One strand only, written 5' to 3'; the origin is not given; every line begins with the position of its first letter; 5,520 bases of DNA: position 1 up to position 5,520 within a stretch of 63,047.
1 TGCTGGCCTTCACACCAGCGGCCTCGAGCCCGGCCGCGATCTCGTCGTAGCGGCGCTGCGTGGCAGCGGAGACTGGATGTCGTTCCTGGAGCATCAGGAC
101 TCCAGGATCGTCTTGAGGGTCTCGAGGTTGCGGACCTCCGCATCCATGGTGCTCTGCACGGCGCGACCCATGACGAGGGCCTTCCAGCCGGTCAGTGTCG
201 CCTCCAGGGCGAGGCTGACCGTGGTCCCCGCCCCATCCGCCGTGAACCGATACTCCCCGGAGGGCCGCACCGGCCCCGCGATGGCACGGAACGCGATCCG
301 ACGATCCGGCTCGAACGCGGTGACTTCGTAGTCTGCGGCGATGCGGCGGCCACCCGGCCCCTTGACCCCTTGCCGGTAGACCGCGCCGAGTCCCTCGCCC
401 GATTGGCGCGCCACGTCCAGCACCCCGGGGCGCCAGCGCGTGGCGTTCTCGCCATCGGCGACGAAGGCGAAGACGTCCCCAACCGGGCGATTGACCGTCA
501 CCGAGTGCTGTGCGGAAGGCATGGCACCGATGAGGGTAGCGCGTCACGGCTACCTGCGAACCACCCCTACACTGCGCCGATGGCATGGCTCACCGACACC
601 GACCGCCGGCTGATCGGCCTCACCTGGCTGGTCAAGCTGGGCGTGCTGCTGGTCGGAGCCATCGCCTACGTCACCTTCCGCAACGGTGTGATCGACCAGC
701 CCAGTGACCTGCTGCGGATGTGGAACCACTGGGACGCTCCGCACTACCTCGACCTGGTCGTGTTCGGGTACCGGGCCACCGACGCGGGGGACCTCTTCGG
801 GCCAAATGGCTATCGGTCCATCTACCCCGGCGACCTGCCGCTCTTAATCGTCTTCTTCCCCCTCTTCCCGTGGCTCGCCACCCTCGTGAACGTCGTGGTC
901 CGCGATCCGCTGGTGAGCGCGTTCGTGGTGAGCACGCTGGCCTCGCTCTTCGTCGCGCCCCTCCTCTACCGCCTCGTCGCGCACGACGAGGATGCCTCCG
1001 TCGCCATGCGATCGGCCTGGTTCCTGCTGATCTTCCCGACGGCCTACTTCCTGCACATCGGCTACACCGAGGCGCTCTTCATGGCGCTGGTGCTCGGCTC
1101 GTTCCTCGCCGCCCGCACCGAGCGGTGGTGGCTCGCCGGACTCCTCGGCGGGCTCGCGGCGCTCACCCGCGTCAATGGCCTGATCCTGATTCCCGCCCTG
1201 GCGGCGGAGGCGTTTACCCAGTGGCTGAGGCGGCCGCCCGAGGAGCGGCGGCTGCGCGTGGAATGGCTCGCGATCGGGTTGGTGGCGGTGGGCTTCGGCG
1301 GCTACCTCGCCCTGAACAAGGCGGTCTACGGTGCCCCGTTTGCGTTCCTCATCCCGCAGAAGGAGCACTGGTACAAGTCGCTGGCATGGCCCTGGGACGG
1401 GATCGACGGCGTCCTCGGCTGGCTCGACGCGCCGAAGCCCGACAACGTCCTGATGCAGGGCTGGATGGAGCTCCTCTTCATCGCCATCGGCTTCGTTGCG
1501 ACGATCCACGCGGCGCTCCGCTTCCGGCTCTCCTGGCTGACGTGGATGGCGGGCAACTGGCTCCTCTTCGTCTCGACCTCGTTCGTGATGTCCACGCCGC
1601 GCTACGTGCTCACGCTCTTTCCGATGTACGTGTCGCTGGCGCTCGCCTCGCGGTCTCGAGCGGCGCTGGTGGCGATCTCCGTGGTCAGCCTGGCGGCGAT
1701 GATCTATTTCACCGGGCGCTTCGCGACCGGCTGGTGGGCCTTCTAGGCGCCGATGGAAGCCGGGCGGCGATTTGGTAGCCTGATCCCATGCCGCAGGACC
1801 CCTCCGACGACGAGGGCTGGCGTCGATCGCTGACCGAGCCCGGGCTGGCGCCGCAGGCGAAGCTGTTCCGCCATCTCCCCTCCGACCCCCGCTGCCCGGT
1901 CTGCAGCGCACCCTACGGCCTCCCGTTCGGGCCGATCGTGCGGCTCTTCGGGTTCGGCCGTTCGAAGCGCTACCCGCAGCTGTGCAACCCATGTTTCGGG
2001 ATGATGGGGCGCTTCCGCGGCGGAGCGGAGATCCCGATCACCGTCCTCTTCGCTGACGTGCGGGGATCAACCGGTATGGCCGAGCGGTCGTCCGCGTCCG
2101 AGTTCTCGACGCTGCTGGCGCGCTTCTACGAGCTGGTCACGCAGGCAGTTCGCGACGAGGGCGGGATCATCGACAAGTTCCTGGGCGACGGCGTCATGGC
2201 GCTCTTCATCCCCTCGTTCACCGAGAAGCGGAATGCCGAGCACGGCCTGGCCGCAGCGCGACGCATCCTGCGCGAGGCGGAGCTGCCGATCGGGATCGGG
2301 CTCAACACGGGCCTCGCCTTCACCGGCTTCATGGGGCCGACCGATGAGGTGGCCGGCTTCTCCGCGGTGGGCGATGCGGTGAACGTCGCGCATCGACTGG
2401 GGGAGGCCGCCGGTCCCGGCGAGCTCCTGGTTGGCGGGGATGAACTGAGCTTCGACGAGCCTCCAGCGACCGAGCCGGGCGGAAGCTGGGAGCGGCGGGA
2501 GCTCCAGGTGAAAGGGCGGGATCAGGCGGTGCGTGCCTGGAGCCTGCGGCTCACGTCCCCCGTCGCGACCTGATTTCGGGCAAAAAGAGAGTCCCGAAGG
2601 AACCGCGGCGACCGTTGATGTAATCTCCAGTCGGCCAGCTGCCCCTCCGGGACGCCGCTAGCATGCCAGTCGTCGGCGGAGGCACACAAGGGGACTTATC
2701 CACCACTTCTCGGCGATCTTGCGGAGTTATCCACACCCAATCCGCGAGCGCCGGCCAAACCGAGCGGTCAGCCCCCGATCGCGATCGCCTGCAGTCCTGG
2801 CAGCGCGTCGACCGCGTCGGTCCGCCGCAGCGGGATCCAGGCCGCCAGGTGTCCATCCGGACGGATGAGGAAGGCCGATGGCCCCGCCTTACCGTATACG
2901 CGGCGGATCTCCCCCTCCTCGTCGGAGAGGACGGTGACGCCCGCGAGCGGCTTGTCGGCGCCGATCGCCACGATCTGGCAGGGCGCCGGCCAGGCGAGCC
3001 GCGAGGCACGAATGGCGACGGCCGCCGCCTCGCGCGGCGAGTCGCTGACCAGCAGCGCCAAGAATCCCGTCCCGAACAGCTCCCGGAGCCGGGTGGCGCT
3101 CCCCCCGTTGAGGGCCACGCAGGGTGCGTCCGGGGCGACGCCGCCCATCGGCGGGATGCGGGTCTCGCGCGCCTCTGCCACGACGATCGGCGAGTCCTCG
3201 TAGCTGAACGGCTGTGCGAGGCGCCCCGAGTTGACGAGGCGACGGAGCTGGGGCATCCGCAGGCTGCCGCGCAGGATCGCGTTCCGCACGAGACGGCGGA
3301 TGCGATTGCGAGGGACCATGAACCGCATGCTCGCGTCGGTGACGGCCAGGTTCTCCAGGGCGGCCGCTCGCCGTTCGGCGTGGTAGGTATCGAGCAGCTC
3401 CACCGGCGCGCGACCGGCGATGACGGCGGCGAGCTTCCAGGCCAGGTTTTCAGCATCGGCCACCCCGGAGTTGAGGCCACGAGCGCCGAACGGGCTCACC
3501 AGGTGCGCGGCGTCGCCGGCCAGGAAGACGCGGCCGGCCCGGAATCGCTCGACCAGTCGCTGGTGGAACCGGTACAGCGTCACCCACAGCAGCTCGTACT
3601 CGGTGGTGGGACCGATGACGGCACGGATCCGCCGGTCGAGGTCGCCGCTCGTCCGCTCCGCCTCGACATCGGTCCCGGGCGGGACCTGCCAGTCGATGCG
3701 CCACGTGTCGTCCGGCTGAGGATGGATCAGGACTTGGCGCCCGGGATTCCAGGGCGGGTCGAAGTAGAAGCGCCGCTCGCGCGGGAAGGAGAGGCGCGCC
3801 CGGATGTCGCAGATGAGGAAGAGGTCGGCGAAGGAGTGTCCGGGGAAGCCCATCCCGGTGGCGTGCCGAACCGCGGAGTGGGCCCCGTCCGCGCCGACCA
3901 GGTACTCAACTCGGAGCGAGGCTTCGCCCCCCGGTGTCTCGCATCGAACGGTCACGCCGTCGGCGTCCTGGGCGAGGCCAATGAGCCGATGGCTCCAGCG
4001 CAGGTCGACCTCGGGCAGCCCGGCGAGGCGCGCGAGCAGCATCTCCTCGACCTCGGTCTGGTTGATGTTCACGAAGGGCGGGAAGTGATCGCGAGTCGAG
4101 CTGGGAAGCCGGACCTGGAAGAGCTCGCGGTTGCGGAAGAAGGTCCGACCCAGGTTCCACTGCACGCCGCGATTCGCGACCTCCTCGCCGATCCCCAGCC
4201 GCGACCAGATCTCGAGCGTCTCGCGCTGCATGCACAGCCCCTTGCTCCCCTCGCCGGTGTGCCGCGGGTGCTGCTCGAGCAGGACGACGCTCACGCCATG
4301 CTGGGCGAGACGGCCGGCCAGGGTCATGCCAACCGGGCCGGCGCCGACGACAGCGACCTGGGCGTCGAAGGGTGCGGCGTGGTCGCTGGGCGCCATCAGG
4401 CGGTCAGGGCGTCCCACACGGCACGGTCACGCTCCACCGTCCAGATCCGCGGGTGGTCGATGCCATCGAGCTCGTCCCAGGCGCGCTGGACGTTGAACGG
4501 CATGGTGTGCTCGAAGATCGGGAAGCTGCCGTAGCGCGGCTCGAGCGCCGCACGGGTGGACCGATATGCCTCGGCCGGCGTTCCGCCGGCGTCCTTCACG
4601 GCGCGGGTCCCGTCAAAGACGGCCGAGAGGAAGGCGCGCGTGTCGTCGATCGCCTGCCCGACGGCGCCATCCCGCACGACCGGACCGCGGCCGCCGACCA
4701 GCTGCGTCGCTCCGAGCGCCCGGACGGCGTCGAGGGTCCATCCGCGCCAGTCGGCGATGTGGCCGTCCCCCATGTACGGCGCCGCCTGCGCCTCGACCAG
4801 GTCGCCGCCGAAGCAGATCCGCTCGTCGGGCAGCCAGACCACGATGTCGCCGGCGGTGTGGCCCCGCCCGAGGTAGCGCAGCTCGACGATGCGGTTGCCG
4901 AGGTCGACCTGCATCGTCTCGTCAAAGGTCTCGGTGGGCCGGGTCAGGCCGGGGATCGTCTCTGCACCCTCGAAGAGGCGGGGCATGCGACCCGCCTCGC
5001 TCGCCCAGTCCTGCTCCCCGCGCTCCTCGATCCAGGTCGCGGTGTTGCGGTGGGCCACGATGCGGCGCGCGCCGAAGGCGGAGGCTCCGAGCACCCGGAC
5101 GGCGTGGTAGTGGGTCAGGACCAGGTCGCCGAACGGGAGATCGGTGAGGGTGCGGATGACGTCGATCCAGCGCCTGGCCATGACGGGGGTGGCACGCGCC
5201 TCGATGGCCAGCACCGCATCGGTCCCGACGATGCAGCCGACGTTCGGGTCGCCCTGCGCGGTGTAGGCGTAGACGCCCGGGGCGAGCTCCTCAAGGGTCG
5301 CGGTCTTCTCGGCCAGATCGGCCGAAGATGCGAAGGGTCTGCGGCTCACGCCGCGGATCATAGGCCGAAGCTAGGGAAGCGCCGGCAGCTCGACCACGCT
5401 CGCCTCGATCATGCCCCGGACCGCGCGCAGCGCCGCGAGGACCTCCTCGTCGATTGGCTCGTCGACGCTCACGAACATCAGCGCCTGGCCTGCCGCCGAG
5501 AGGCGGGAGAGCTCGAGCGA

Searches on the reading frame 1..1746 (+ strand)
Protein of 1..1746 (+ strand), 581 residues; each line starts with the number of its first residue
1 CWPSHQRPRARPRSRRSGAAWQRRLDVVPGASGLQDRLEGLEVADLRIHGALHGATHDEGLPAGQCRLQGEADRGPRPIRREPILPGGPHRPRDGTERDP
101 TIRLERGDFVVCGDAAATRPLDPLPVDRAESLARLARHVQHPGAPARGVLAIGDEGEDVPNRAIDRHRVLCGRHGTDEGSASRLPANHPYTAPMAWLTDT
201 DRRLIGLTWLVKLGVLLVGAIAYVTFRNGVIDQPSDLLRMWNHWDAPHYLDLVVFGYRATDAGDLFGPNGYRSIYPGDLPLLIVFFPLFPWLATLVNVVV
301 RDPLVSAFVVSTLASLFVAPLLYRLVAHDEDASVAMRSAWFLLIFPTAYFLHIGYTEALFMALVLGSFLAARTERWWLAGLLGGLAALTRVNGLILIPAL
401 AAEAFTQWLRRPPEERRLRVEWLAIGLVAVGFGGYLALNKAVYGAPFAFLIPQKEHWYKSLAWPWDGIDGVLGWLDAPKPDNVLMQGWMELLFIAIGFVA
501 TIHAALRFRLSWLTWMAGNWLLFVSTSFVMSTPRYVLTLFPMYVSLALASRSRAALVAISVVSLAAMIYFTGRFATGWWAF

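Call 97: search_protein_families(library=pfam, proteins=[window:1-1746:+], max_evalue=0.0001)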
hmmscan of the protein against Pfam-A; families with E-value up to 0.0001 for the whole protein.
window:1-1746:+ (581 aa): 2 families
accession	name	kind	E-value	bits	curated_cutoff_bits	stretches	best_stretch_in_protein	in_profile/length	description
PF13231.12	PMT_2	-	1e-06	29.5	26.1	1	287-411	4-136/160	Dolichyl-phosphate-mannose-protein mannosyltransferase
PF04188.19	Mannosyl_trans2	-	4e-05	23.6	22.4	1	236-401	53-210/443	Mannosyltransferase (PIG-V)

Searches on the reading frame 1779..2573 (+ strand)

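Call 97: search_protein_families(library=pfam, proteins=[window:1779-2573:+], max_evalue=0.0001)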
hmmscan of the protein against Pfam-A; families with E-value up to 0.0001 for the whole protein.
window:1779-2573:+ (264 aa): 1 family
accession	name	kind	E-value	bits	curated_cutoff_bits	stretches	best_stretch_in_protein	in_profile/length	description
PF00211.25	Guanylate_cyc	-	1.8e-08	34.6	21.9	1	87-248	9-174/183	Adenylate and Guanylate cyclase catalytic domain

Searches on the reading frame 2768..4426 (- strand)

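Call 97: search_protein_families(library=pfam, proteins=[window:2768-4426:-], max_evalue=0.0001)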
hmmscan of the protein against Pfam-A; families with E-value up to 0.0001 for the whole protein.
window:2768-4426:- (552 aa): 5 families
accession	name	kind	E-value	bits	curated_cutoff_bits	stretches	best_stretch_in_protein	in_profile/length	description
PF01494.25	FAD_binding_3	-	8.5e-73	246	22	1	22-358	2-344/349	FAD binding domain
PF01266.30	DAO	-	1.5e-06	28.4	27.9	1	24-66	2-47/353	FAD dependent oxidoreductase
PF13450.12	NAD_binding_8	-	1.6e-06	28.8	21.9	1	26-58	1-33/68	NAD(P)-binding Rossmann-like domain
PF07992.20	Pyr_redox_2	-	2.3e-05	24.4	26.1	0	23-82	2-58/291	Pyridine nucleotide-disulphide oxidoreductase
PF21274.3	Rng_hyd_C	-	7.9e-05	23.3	27.5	0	428-531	5-86/107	Aromatic-ring hydroxylase, C-terminal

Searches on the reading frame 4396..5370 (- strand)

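Call 97: search_protein_families(library=pfam, proteins=[window:4396-5370:-], max_evalue=0.0001)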
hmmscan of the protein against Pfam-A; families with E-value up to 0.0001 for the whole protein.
window:4396-5370:- (324 aa): 1 family
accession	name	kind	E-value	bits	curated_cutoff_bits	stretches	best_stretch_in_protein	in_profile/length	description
PF00753.33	Lactamase_B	-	1.4e-09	38.7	22.7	1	82-218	46-186/196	Metallo-beta-lactamase superfamily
